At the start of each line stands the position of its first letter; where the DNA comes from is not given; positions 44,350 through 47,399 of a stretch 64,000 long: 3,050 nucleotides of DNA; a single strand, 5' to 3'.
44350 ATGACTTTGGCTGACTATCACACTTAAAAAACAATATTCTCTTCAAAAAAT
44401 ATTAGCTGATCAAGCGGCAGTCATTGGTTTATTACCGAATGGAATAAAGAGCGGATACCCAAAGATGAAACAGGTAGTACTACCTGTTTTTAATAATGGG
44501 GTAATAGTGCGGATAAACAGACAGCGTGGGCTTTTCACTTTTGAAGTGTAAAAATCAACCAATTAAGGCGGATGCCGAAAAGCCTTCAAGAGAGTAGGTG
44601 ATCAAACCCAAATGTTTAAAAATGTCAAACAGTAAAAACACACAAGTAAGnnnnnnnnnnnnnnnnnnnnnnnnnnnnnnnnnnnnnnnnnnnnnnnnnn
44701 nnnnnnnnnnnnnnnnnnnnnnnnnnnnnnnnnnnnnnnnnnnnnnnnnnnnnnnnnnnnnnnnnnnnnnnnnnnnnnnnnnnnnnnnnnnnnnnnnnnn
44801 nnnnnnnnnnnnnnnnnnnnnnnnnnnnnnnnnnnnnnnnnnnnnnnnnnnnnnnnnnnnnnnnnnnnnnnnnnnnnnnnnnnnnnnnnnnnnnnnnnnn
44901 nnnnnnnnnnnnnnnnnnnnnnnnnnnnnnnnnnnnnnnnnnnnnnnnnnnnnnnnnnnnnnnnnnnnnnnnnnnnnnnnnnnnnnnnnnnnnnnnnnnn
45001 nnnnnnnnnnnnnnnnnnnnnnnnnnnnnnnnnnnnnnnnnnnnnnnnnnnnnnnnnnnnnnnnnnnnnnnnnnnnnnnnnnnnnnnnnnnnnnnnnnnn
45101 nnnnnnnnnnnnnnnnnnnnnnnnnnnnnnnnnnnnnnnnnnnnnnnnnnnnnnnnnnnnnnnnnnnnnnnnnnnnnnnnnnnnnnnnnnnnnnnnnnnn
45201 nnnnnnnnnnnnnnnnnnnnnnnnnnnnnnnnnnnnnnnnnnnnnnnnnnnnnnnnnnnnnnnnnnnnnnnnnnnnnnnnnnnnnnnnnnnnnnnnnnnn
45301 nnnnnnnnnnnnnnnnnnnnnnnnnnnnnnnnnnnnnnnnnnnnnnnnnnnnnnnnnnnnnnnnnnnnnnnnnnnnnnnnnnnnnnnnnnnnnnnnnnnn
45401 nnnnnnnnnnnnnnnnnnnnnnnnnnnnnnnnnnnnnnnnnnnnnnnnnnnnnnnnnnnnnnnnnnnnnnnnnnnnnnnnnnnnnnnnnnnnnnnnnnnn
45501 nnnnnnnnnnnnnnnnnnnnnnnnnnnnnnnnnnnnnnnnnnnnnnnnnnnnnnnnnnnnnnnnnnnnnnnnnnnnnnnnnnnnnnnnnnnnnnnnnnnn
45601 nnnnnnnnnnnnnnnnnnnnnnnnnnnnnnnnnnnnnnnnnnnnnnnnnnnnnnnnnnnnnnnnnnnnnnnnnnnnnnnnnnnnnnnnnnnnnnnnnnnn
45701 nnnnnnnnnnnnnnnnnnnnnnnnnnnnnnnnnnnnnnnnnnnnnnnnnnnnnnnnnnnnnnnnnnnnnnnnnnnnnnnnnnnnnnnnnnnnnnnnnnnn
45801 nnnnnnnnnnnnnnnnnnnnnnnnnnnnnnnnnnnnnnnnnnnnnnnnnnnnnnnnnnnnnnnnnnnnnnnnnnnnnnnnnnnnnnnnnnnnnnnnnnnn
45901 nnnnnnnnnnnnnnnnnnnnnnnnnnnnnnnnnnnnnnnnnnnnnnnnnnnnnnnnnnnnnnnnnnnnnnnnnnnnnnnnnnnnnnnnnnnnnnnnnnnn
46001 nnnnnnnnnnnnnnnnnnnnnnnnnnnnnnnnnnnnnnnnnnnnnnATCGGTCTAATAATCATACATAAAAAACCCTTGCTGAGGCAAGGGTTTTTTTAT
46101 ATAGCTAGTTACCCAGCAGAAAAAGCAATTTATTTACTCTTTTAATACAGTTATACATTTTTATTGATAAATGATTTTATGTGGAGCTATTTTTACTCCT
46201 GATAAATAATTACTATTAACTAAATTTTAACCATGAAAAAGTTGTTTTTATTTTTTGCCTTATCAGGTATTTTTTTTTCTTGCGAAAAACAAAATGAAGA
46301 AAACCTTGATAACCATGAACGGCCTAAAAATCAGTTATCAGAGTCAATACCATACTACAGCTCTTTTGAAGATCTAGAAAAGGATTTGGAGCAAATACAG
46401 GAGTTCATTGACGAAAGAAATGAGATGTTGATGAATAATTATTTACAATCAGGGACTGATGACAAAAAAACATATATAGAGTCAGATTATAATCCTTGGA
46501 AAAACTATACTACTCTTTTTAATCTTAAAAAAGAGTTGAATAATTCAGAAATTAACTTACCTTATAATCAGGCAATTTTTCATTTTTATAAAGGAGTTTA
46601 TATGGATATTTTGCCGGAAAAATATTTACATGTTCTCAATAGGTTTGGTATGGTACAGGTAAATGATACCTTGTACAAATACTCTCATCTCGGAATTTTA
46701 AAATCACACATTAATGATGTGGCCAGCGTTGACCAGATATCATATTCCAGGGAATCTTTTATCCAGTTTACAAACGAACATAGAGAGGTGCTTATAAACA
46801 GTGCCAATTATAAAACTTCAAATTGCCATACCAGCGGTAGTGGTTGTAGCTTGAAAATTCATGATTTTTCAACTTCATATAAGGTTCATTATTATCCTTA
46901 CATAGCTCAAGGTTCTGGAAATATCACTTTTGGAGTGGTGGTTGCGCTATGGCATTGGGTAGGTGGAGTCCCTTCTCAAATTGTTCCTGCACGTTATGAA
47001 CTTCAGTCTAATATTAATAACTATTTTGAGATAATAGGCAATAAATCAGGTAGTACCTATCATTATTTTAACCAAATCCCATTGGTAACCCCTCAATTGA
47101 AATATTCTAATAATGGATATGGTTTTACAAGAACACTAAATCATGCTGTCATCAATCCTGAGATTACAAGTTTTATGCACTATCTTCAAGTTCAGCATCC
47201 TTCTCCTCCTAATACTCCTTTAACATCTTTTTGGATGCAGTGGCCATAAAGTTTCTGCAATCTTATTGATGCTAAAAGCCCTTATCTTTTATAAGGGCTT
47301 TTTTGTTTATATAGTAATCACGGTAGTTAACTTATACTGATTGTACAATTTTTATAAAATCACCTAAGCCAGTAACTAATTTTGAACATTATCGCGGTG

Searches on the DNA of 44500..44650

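Call 64: search_rna_families(source=window, start=44500, end=44650, threshold=gathering, show_alignments=1)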
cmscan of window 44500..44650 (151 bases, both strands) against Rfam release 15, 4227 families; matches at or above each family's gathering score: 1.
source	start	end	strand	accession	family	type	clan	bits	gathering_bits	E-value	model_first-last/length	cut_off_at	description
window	44565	44600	+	RF02914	DUF805b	Cis-reg;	CL00115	45.4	35.6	2.6e-12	1-35/35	no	DUF805b RNA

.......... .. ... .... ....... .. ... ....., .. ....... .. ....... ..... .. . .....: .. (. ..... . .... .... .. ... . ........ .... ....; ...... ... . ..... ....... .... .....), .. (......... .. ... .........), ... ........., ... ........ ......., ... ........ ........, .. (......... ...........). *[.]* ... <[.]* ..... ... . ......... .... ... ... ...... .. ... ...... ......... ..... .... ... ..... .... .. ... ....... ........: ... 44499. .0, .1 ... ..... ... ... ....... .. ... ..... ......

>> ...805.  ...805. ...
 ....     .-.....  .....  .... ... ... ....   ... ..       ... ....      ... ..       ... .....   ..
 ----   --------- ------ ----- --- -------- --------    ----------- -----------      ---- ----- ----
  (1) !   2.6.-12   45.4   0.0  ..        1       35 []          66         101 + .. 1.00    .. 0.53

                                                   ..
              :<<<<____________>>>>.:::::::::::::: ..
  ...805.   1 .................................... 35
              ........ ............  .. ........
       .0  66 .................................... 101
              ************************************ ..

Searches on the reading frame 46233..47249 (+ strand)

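Call 6: search_protein_families(library=pfam, proteins=[window:46233-47249:+])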
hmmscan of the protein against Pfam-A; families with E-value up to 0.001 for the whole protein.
window:46233-47249:+ (338 aa): 0 families

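Call 44: search_protein_families(library=ncbifam, proteins=[window:46233-47249:+], max_evalue=0.01)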
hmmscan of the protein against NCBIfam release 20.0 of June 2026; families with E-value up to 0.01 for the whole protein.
window:46233-47249:+ (338 aa): 0 families

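Call 74: search_protein_families(library=pfam, proteins=[window:46233-47249:+], max_evalue=1)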
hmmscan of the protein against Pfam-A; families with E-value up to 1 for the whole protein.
window:46233-47249:+ (338 aa): 1 family
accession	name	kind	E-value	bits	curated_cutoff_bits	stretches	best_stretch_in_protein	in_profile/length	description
PF15924.11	ALG11_N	-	0.023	15.2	29.8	1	256-321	78-143/209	ALG11 mannosyltransferase N-terminus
